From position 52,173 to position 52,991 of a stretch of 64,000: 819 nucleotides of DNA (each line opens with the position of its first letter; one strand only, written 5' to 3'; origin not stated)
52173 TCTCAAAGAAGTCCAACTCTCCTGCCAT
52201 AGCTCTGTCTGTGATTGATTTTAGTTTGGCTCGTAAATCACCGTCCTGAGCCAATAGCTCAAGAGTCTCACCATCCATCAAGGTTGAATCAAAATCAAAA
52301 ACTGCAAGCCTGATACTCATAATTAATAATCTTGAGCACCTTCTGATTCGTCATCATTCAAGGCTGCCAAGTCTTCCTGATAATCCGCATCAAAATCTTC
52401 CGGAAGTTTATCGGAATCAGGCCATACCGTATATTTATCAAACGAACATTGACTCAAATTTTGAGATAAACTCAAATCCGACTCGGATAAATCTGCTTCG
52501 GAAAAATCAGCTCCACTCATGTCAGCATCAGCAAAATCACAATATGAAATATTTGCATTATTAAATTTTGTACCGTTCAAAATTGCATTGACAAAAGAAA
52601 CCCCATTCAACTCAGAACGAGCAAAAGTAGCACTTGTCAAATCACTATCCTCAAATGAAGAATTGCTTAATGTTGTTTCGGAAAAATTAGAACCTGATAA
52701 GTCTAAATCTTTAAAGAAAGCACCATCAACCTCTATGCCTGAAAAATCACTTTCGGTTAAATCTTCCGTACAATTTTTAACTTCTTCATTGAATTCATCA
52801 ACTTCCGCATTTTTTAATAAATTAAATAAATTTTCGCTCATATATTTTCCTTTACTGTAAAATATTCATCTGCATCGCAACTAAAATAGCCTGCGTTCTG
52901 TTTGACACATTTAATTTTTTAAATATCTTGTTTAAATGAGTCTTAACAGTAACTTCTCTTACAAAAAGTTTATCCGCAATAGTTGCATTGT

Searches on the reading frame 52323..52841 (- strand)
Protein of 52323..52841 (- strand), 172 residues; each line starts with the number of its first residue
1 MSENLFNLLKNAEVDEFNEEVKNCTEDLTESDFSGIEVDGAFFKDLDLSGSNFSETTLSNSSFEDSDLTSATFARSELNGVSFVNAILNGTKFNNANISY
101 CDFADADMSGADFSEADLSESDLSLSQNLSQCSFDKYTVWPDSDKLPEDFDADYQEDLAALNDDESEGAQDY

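Call 93: search_protein_families(library=pfam, proteins=[window:52323-52841:-], max_evalue=0.001)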
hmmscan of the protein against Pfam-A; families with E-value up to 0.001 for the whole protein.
window:52323-52841:- (172 aa): 3 families
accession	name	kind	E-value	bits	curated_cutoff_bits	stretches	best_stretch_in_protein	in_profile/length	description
PF00805.28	Pentapeptide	-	1.7e-19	69.5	20.2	3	86-124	1-39/40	Pentapeptide repeats (8 copies)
PF13599.13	Pentapeptide_4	-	5.4e-15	55.7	38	2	27-83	12-68/78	Pentapeptide repeat region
PF13576.12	Pentapeptide_3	-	7e-11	42.6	27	2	73-116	1-47/48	Pentapeptide repeats (9 copies)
